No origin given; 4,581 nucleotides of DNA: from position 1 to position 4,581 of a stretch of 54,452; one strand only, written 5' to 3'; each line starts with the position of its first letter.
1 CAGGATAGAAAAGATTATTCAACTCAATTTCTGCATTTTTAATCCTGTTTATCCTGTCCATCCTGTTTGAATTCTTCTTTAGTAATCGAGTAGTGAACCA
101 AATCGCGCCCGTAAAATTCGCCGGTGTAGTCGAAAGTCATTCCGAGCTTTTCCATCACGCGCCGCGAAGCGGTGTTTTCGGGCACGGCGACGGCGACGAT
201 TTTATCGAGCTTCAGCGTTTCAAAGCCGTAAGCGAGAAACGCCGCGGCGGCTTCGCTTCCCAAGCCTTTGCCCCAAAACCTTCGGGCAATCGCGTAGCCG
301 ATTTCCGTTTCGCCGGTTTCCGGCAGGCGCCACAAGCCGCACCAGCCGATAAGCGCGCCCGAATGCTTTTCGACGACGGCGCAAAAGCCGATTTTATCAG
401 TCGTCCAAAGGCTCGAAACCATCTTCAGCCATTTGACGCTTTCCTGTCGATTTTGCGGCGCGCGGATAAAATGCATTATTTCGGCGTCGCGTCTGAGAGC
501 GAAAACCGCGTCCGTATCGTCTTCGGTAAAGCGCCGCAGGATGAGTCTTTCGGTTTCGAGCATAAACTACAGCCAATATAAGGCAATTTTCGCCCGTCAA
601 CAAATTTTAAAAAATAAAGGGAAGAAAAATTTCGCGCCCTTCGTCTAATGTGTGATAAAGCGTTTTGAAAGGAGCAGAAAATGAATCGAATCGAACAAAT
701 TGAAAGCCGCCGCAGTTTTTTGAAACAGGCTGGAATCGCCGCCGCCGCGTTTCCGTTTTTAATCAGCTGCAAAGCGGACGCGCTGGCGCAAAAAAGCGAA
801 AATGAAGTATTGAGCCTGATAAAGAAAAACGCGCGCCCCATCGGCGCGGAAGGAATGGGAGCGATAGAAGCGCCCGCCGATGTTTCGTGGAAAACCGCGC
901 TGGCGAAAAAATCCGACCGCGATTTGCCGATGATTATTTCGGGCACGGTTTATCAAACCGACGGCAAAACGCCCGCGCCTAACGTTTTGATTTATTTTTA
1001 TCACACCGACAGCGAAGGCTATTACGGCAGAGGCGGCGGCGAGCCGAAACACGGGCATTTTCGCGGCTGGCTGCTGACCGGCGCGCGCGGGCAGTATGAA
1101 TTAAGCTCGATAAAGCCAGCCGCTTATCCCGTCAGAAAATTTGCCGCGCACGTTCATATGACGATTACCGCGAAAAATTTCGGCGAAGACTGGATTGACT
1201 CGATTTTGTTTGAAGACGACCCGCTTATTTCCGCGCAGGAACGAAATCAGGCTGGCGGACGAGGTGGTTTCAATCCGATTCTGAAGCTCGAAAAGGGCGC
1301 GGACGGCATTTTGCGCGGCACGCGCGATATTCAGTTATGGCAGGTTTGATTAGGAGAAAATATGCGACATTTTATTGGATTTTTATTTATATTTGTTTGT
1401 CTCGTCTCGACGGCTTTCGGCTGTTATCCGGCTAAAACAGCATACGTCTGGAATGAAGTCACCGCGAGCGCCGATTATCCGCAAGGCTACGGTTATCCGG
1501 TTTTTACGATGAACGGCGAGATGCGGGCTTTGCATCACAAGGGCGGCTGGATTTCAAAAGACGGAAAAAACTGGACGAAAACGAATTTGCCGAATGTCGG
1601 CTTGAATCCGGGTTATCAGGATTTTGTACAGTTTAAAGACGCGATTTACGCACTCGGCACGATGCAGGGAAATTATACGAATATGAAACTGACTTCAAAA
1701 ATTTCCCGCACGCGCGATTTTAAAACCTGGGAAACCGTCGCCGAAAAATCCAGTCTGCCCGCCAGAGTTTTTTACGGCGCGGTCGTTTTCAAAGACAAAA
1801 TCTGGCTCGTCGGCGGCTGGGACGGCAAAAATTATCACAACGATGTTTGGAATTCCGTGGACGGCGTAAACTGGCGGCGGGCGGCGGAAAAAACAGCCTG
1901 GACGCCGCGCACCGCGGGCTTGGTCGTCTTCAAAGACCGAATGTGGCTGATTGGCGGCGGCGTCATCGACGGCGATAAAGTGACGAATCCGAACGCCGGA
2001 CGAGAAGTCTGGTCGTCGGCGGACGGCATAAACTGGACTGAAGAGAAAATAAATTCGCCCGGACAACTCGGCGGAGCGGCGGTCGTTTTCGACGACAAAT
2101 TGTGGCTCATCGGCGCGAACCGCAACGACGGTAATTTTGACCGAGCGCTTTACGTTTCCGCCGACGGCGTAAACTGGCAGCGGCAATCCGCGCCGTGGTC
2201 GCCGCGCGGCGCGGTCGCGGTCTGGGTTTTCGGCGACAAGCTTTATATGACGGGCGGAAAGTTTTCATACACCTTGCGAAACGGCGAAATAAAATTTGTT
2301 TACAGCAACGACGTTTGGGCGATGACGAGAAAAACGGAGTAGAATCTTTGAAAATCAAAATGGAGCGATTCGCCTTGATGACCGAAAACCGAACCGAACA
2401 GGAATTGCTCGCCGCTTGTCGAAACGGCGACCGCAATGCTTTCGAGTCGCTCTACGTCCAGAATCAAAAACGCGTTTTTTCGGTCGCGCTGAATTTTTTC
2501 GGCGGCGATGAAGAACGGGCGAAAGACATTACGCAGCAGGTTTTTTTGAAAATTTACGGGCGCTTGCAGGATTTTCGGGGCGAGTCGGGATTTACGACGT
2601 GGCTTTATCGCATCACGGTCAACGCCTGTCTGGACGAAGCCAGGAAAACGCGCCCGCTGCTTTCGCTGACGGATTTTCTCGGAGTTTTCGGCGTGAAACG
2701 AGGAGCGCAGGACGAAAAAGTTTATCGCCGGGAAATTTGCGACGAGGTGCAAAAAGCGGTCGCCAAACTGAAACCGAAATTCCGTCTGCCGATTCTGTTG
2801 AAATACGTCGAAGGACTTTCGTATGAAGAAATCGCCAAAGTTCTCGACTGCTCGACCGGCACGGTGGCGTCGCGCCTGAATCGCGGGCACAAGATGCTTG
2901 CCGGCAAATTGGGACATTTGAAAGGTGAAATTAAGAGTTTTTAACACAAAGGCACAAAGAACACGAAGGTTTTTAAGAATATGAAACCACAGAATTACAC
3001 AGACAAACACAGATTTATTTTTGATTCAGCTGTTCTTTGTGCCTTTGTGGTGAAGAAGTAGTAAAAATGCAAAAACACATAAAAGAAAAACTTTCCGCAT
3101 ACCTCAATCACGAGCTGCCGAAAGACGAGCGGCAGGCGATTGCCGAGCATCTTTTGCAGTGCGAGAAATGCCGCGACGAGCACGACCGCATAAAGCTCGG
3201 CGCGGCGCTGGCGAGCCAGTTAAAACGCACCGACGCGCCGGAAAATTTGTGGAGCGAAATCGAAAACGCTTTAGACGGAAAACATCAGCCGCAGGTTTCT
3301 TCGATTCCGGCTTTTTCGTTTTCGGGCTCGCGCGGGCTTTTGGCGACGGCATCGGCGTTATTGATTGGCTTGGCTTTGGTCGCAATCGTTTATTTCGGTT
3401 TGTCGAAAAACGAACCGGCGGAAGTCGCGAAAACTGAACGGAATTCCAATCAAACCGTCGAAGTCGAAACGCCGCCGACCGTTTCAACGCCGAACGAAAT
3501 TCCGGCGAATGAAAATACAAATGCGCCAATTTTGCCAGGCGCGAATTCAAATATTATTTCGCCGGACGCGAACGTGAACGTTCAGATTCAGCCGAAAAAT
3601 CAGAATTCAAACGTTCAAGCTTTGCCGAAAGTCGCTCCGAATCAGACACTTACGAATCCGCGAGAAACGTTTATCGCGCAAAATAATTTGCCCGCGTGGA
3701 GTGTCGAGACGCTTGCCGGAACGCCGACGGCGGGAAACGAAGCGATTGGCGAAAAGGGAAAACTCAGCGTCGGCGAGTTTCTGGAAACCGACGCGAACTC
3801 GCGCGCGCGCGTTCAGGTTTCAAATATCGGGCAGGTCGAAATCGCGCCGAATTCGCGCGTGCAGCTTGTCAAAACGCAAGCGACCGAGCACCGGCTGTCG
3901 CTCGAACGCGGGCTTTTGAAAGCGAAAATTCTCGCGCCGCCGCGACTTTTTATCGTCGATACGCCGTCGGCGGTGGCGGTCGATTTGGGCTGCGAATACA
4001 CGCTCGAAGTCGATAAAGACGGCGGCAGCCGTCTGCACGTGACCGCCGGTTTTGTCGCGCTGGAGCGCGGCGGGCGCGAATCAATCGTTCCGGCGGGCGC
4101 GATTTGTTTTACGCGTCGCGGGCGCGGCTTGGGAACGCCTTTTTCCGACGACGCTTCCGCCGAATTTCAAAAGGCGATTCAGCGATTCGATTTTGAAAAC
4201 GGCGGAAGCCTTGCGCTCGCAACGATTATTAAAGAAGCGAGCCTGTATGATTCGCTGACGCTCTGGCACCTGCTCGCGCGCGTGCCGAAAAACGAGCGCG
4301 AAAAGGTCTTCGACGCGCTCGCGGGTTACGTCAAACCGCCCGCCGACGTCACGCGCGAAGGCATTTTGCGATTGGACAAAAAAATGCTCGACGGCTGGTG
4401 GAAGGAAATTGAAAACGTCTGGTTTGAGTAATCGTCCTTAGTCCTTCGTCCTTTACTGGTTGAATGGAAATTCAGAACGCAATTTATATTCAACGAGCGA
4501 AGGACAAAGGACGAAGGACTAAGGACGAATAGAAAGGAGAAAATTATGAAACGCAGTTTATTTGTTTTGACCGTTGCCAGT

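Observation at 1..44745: Many intergenic gaps hold a long near-perfect hairpin whose arms are 7-10-nt tandem units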

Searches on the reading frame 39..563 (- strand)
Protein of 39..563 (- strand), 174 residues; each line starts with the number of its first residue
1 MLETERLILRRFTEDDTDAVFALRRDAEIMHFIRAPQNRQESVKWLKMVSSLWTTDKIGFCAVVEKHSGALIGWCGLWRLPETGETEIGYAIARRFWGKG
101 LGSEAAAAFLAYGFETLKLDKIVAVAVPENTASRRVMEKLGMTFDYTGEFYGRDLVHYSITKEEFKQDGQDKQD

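Call 53: search_protein_families(library=pfam, proteins=[window:39-563:-])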
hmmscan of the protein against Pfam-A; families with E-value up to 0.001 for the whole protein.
window:39-563:- (174 aa): 3 families
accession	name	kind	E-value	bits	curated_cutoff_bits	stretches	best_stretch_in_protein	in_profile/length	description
PF13302.13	Acetyltransf_3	-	1.3e-40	139.7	25.4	1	6-143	1-138/138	Acetyltransferase (GNAT) domain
PF00583.31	Acetyltransf_1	-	6.6e-13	49.4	20.7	1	54-142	28-116/116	Acetyltransferase (GNAT) family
PF08445.16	FR47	-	4.9e-05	23.7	22.1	1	65-143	6-78/86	FR47-like protein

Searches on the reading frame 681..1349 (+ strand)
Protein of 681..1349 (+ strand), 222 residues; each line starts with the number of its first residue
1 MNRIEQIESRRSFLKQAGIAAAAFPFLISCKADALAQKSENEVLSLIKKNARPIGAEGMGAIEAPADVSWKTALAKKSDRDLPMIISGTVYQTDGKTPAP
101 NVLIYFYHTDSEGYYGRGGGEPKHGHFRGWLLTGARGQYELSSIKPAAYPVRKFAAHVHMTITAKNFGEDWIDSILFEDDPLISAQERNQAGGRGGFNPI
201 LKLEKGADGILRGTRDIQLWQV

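Call 9: search_protein_families(library=ncbifam, proteins=[window:681-1349:+])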
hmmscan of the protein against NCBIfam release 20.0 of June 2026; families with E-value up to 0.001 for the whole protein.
window:681-1349:+ (222 aa): 5 families
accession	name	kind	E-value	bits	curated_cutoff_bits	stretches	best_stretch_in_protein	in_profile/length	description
TIGR02422.1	protocat_beta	equivalog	9.5e-11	41.8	296.4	1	84-185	61-171/220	protocatechuate 3,4-dioxygenase subunit beta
TIGR02465.1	chlorocat_1_2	equivalog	4.8e-09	35.8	359.25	1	75-151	90-165/246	chlorocatechol 1,2-dioxygenase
TIGR02438.1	catachol_actin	equivalog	9.9e-07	28.2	404.4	1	57-153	105-201/281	catechol 1,2-dioxygenase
TIGR02439.1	catechol_proteo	equivalog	1.3e-05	24.3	392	1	77-153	122-197/285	catechol 1,2-dioxygenase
TIGR01409.1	TAT_signal_seq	domain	0.00066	19.9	16.7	0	9-27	2-20/29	twin-arginine translocation signal domain-containing protein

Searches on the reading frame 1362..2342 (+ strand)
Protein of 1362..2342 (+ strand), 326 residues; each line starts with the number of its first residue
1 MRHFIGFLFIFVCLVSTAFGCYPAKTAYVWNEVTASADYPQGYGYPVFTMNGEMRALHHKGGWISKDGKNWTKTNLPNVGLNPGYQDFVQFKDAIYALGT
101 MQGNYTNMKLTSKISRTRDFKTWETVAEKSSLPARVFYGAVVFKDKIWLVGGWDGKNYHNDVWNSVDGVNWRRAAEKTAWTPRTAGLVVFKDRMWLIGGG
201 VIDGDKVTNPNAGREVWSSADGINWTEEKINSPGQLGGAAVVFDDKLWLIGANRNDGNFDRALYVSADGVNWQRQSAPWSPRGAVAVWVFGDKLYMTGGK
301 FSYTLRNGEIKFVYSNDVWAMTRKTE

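Call 9: search_protein_families(library=ncbifam, proteins=[window:1362-2342:+])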
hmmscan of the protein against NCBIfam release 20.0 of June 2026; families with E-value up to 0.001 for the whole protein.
window:1362-2342:+ (326 aa): 2 families
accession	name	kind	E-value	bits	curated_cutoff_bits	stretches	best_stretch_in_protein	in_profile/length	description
NF053688.1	BamI_Bacteroidota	equivalog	8.2e-07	28.6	370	0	82-176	160-244/452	BamI family beta-barrel-assembly machinery protein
TIGR03548.1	mutarot_permut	subfamily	0.00045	19.5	243.2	0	238-320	117-199/323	cyclically-permuted mutarotase family protein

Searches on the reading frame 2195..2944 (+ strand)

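Call 9: search_protein_families(library=ncbifam, proteins=[window:2195-2944:+])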
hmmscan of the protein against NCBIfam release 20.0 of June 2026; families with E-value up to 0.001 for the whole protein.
window:2195-2944:+ (249 aa): 92 families (the best 25 are shown)
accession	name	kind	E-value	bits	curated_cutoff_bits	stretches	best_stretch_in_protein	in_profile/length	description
NF007225.0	PRK09643.1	equivalog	8.3e-36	123.6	190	1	63-245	9-188/204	RNA polymerase sigma factor SigM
NF007223.0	PRK09641.1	equivalog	2.9e-34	118.6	209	1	68-241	5-186/187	RNA polymerase sigma factor SigW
NF008888.0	PRK11922.1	equivalog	4.5e-32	111.5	204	1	60-239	9-196/231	RNA polymerase sigma factor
NF004113.0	PRK05602.1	equivalog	4e-31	108.3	208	1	56-243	20-205/211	RNA polymerase sigma factor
TIGR02939.1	RpoE_Sigma70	equivalog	8.3e-31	107.5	236.15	2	62-145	1-83/190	RNA polymerase sigma factor RpoE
NF009171.0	PRK12518.1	equivalog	3.3e-30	105.3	208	1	63-235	9-180/191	RNA polymerase sigma factor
TIGR02948.1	SigW_bacill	equivalog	4.5e-30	105.1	243.1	1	70-242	7-187/187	RNA polymerase sigma factor SigW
NF007216.0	PRK09638.1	equivalog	7.2e-30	104.1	194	1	66-238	3-173/180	RNA polymerase sigma factor SigY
TIGR02937.1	sigma70-ECF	superfamily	4e-29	101.4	42.9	1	82-238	2-164/165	sigma-70 family RNA polymerase sigma factor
NF007229.0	PRK09647.1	equivalog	1.1e-27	96.8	265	1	73-241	36-204/220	RNA polymerase sigma factor SigE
NF009166.1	PRK12513.1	equivalog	1.2e-27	96.9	206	1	63-239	4-186/193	RNA polymerase sigma factor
NF006930.0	PRK09415.1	subfamily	7.5e-25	87.8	198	1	92-239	27-175/179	RNA polymerase factor sigma C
TIGR02985.1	Sig70_bacteroi1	subfamily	2.7e-24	86.2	126.4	1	81-237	1-160/162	RNA polymerase sigma-70 factor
TIGR02983.1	SigE-fam_strep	subfamily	9.4e-23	80.9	141.55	1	78-239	3-158/162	SigE family RNA polymerase sigma factor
NF009176.0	PRK12524.1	equivalog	1.3e-22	80.5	264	1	67-243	12-188/196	RNA polymerase sigma factor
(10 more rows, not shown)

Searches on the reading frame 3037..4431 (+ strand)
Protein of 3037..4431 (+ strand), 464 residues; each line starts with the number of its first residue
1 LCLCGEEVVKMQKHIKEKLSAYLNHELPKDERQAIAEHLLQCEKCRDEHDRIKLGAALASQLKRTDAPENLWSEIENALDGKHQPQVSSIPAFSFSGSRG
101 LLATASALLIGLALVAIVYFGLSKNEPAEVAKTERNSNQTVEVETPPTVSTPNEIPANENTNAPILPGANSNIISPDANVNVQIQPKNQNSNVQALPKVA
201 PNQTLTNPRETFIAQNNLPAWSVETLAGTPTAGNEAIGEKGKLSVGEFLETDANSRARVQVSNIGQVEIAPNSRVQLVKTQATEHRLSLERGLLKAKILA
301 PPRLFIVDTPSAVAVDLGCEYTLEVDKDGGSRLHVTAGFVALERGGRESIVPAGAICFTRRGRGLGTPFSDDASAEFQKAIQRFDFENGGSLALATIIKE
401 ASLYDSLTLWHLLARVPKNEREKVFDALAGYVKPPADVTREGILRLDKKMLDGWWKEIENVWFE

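Call 9: search_protein_families(library=ncbifam, proteins=[window:3037-4431:+])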
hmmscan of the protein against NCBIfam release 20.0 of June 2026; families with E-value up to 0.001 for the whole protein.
window:3037-4431:+ (464 aa): 3 families
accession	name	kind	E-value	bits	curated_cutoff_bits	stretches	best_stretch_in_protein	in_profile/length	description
NF052375.1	antisigma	equivalog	9.9e-12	45.3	100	1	19-141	2-129/217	anti-sigma factor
TIGR03988.1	antisig_RsrA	equivalog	0.00019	21.5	62.5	1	16-79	6-70/77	mycothiol system anti-sigma-R factor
TIGR02451.1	anti_sig_ChrR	subfamily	0.0002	21.2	124.5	1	16-84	5-74/216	ChrR family anti-sigma-E factor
